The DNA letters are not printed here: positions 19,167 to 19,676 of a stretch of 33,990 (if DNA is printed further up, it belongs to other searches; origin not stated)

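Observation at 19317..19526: Orphan 69-aa ORF with a double-glycine-type leader and a Cys/Ser/Thr-free 15-16-aa core: likely substrate of the adjacent C39 exporter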

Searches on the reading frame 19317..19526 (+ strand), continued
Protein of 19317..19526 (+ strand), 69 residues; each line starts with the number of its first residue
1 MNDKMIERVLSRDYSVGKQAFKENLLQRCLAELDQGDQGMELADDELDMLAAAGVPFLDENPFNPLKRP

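Call 45: search_solved_structures(query=A2, max_evalue=10, show_alignments=3)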
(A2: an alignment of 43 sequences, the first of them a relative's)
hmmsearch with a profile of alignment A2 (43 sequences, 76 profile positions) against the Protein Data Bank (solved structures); distinct sequences matched with E-value up to 10: 4.
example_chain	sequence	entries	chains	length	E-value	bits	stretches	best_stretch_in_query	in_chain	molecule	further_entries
8zo9_3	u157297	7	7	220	0.25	14.4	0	41-62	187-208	VCPI-3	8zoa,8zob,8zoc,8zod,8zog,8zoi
9dm3_A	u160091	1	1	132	0.38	13.8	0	5-39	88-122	naphthalenediimide binding protein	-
8wm6_m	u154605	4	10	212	1.1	12.4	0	48-61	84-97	cac-f | CAC-j | CAC-m, CAC-f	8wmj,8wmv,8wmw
3zik_A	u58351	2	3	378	1.3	12.1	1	7-43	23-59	WPL1 | AAR187CP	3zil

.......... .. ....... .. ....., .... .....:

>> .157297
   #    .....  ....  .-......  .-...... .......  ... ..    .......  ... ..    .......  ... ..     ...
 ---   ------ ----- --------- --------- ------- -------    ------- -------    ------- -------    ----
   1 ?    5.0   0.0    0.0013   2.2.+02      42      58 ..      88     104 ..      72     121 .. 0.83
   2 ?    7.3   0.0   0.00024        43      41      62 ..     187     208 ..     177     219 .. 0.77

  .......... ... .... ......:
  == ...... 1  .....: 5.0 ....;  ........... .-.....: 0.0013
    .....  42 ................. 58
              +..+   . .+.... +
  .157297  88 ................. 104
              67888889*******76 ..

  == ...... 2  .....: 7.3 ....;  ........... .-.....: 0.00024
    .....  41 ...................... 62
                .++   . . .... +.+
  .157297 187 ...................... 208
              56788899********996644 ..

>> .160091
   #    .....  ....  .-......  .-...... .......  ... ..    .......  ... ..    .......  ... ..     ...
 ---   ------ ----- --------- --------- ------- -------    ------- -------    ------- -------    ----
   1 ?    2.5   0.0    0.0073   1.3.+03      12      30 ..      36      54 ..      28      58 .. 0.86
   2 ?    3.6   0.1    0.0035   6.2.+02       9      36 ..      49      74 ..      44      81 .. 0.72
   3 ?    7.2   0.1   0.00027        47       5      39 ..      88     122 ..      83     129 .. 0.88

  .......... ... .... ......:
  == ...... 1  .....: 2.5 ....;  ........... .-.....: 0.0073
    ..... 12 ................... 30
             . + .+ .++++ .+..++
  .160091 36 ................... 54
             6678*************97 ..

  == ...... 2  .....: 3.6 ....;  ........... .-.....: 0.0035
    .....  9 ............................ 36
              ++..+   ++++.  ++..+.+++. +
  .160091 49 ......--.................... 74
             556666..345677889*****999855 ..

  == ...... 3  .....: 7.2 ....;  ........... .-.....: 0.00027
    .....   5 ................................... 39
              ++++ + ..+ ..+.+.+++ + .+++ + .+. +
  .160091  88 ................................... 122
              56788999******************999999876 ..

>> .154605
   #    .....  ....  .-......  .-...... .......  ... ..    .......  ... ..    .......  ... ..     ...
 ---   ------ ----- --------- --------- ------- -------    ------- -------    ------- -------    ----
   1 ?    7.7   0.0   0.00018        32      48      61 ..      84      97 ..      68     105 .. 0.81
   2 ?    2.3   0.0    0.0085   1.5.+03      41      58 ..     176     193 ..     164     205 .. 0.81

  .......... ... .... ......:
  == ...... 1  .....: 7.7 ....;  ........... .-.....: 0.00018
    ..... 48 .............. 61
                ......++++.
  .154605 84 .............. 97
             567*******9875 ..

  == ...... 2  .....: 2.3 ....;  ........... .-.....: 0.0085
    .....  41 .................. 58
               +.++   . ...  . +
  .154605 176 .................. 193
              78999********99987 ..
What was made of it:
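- Tried and rejected: The only hits were chance matches to light-harvesting proteins (call 45).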

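Call 57: find_homologous_proteins(query=A3, max_evalue=0.001)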
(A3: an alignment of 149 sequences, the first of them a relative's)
Query A3 (149 sequences) (71 aa, profile of the alignment): 286 proteins with E <= 0.001 among 8000 candidates; the best 120 are listed.
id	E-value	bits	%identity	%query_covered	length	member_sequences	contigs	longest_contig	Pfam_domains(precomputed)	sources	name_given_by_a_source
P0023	1.3e-23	100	50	76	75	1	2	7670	-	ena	-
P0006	1.9e-23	100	52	90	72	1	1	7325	-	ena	-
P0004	4.4e-23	98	68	89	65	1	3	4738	-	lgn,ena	-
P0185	5.0e-23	98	50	87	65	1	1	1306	-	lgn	-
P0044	6.6e-23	98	56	77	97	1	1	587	-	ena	-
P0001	1.0e-22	97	100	100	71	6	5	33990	-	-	-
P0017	1.2e-22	97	49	92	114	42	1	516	-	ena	-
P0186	1.5e-22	97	50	85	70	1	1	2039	-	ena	-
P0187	2.4e-22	96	48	73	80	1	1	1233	-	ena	-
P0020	3.3e-22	96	45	82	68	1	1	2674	-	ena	-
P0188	3.8e-22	95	50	73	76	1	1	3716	-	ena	-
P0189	4.1e-22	95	57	85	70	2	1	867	-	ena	-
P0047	4.4e-22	95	48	73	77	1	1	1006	-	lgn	-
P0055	4.6e-22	95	48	76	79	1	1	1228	-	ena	-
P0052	6.7e-22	95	52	79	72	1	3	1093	-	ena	-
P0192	8.0e-22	94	47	79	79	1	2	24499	-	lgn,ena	-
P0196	1.2e-21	94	44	94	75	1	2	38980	-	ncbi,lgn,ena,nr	ncbi:MAG: hypothetical protein IJ131_06720 [Eggerthellaceae bacterium]|nr:hypothetical protein [Egge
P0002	1.4e-21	94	93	94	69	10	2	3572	-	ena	-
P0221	1.9e-20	90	50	73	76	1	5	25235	-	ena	-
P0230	3.0e-20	89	49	77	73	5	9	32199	-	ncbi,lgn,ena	-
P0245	1.0e-19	88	50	89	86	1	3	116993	-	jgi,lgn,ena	jgi:hypothetical protein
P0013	3.4e-19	86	47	87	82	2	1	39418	-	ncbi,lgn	-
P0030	4.7e-19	86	49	73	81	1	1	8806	-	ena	-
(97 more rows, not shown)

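Call 58: find_encoding_contigs(protein=P0245, flank=10000, max_places=1)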
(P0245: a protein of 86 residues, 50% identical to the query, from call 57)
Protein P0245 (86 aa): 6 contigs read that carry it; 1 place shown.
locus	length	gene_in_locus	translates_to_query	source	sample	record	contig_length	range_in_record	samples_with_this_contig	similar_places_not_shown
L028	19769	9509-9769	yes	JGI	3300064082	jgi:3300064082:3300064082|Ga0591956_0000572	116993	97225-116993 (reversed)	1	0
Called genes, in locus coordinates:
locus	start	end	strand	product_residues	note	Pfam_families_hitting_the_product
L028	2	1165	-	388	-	PF00589:Phage_integrase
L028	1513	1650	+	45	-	-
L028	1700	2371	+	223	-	PF00027:cNMP_binding, PF13545:HTH_Crp_2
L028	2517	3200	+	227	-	PF00301:Rubredoxin, PF21349:RUBY_RBDX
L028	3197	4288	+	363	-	PF00037:Fer4, PF12797:Fer4_2 (weak), PF12837:Fer4_6 (weak), PF12838:Fer4_7 (weak), PF02915:Rubrerythrin, PF21349:RUBY_RBDX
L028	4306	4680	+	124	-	PF02579:Nitro_FeMo-Co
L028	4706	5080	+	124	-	PF06397:Desulfoferrod_N (weak), PF01880:Desulfoferrodox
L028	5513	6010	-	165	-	-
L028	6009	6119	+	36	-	-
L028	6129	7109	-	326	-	PF04055:Radical_SAM (weak)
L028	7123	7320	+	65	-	-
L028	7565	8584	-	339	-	-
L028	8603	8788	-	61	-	-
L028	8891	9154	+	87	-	-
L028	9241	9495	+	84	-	-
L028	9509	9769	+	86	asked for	-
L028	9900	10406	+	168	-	-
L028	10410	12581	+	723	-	PF03412:Peptidase_C39, PF13529:Peptidase_C39_2 (weak), PF00664:ABC_membrane, PF02463:SMC_N (weak), PF00005:ABC_tran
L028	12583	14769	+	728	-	PF00664:ABC_membrane, PF00005:ABC_tran, PF02463:SMC_N (faint)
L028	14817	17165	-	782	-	PF00672:HAMP (faint), PF07228:SpoIIE, PF13581:HATPase_c_2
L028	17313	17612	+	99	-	PF01740:STAS, PF13466:STAS_2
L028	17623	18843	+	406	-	PF01590:GAF, PF13185:GAF_2, PF00005:ABC_tran, PF02463:SMC_N (faint), PF13304:AAA_21 (faint)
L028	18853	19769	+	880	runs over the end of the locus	PF12704:MacB_PCD (weak), PF02687:FtsX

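Call 59: find_encoding_contigs(protein=P0196, flank=10000, max_places=1)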
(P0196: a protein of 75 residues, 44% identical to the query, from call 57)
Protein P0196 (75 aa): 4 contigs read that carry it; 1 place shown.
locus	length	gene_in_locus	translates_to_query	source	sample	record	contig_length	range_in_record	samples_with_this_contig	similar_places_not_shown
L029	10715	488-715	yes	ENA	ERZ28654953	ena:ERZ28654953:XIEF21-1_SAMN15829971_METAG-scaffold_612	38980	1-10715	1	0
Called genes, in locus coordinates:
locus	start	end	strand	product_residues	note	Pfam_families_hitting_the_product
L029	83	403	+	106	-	PF22263:DUF6951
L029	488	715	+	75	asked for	-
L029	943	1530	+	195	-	PF00581:Rhodanese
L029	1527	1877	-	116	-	-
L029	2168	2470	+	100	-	-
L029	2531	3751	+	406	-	PF01590:GAF, PF13185:GAF_2, PF13492:GAF_3 (weak), PF00005:ABC_tran, PF02463:SMC_N (faint)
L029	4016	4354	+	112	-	PF02627:CMD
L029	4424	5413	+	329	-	PF04055:Radical_SAM, PF12345:DUF3641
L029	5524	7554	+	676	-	PF04055:Radical_SAM, PF12345:DUF3641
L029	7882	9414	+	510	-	-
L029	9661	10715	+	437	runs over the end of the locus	PF01979:Amidohydro_1, PF07969:Amidohydro_3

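Call 60: find_encoding_contigs(protein=P0230, flank=10000, max_places=1)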
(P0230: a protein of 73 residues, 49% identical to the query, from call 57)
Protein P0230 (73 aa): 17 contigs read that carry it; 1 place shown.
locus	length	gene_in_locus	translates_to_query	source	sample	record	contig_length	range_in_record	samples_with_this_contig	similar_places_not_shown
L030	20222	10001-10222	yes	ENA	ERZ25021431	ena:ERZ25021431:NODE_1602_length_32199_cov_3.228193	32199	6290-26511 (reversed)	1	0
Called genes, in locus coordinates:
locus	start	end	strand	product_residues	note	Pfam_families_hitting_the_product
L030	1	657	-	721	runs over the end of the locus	PF03412:Peptidase_C39, PF00664:ABC_membrane, PF00005:ABC_tran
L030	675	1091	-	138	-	-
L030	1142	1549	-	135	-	PF13581:HATPase_c_2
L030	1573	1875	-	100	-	PF01740:STAS, PF13466:STAS_2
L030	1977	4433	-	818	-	PF07694:5TM-5TMR_LYT, PF00672:HAMP (faint), PF07228:SpoIIE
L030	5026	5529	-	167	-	-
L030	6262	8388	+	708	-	PF00999:Na_H_Exchanger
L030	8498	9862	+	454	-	PF13353:Fer4_12 (weak), PF04055:Radical_SAM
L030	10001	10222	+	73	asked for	-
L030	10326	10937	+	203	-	PF04542:Sigma70_r2, PF08281:Sigma70_r4_2, PF04545:Sigma70_r4 (weak)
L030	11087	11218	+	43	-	-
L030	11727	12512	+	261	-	PF13350:Y_phosphatase3, PF22784:PTP-SAK (faint)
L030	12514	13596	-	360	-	PF01636:APH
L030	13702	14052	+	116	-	PF00085:Thioredoxin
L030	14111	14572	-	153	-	-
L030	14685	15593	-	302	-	PF13529:Peptidase_C39_2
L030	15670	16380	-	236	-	PF02570:CbiC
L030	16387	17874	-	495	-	PF01656:CbiA, PF13500:AAA_26, PF07685:GATase_3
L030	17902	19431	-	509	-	-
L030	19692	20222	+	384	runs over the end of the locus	PF00990:GGDEF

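Call 62: predict_structure(alignment_id=A3)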
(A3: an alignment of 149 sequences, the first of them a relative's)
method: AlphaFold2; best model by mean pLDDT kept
length: 71 residues; sequences in the alignment: 149
mean_pLDDT: 78.4   pTM: 0.34
mean pLDDT of the five models: 78.4, 78.2, 76.7, 74.3, 71.7
residues with pLDDT >= 90: 6; 70-90: 47; 50-70: 18; < 50: 0
segments of 3 or more residues with pLDDT < 50: none
pLDDT, mean of each block of 10 residues (from residue 1): 81 77 88 79 85 78 63 52
secondary structure, 60 per line:
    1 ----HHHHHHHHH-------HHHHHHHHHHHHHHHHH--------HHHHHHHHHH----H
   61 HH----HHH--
elements in order: H5-13 H21-37 H46-55
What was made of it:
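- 19476..19526 (+): Predicted released peptide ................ (16 aa; 15 aa if cleavage follows Gly), plus the stop codon. The model has low confidence here (call 62).
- On Double-glycine-leader substrates of C39 peptidase ABC transporters (PCAT/AMS): AlphaFold2 predicts a helix at 46-55 (71-aa numbering), which covers -10 to -1, with pLDDT of about 80-85 (call 62).
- Predicted helix over -4 to -11: call 62. The model shows isolated helices with pTM 0.34 (call 62).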

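Call 63: find_encoding_contigs(protein=P0221, flank=10000, max_places=1)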
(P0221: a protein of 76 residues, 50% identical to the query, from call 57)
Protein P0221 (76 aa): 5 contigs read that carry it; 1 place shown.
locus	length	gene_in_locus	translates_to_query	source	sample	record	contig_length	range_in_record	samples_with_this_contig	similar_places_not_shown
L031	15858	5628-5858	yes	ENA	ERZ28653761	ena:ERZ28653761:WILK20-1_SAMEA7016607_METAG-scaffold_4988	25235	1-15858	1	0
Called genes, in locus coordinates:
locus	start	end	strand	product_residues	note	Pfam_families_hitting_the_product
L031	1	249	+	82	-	?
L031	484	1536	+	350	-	PF00579:tRNA-synt_1b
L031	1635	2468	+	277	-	PF13938:DUF4213, PF04016:DUF364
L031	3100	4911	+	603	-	PF18914:DUF5666 (faint)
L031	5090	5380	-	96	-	-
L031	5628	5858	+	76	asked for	-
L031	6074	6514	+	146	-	PF04542:Sigma70_r2, PF07638:Sigma70_ECF (weak), PF08281:Sigma70_r4_2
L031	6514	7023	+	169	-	-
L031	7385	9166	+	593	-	PF03412:Peptidase_C39, PF00664:ABC_membrane, PF00005:ABC_tran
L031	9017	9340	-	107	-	-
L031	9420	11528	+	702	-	PF00664:ABC_membrane, PF00005:ABC_tran, PF02463:SMC_N (faint)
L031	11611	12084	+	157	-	-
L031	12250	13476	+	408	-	-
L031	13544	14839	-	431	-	-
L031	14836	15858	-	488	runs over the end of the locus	PF13353:Fer4_12 (weak), PF04055:Radical_SAM, PF13186:SPASM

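Call 64: find_encoding_contigs(protein=P0192, flank=10000, max_places=1)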
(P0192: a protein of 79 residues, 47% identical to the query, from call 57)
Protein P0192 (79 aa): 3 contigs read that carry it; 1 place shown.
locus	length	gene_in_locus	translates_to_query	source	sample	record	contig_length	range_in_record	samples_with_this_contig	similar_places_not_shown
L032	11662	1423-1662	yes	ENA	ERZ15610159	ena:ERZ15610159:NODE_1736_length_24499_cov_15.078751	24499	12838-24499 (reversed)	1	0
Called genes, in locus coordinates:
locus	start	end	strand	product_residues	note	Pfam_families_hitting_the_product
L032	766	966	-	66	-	PF07862:Nif11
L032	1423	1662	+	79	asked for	-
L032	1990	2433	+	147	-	PF04542:Sigma70_r2, PF07638:Sigma70_ECF (faint), PF08281:Sigma70_r4_2, PF04545:Sigma70_r4 (weak), PF13384:HTH_23 (weak)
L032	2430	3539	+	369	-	PF00990:GGDEF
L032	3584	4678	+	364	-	PF00990:GGDEF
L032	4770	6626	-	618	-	PF02837:Glyco_hydro_2_N, PF22666:Glyco_hydro_2_N2, PF00703:Glyco_hydro_2 (faint), PF02836:Glyco_hydro_2_C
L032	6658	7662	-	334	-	PF01183:Glyco_hydro_25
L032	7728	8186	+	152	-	PF14489:QueF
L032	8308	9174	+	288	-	PF01259:SAICAR_synt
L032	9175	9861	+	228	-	-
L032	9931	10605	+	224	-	PF02592:Vut_1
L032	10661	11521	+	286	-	PF13240:Zn_Ribbon_1 (weak), PF13308:YARHG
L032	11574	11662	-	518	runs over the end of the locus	PF21085:CusS (weak), PF00672:HAMP, PF00512:HisKA, PF02518:HATPase_c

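Call 80: search_protein_families(library=ncbifam, proteins=[L028:8891-9151:+, L031:5093-5380:-, L032:769-966:-, L028:9241-9492:+], max_evalue=0.01)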
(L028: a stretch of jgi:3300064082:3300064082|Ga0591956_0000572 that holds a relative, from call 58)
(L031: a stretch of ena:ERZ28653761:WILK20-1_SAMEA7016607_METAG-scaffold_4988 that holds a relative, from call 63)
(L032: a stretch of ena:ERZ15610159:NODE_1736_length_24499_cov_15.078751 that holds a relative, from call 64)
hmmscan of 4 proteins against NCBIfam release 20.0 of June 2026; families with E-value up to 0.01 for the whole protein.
L028:8891-9151:+ (87 aa): 0 families

L031:5093-5380:- (96 aa): 1 family
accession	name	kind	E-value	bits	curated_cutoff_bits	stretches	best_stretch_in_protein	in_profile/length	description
NF038167.1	cyan_ocin_like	subfamily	0.0036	17.5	32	0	17-38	8-23/72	CTB family bacteriocin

L032:769-966:- (66 aa): 3 families
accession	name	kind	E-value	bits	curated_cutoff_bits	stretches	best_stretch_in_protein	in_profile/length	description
TIGR03798.1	leader_Nif11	subfamily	1.8e-08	34.5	32.3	1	8-42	16-50/68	Nif11-like leader peptide family RiPP precursor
NF038034.1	lactGbeta_entB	subfamily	0.00052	20.2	37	1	35-51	1-17/38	lactococcin G-beta/enterocin 1071B family bacteriocin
NF038167.1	cyan_ocin_like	subfamily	0.003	17.7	32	1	33-47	9-23/72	CTB family bacteriocin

L028:9241-9492:+ (84 aa): 1 family
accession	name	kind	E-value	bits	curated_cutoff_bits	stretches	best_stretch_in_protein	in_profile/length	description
TIGR03798.1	leader_Nif11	subfamily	0.0011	19.2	32.3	1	8-58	17-67/68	Nif11-like leader peptide family RiPP precursor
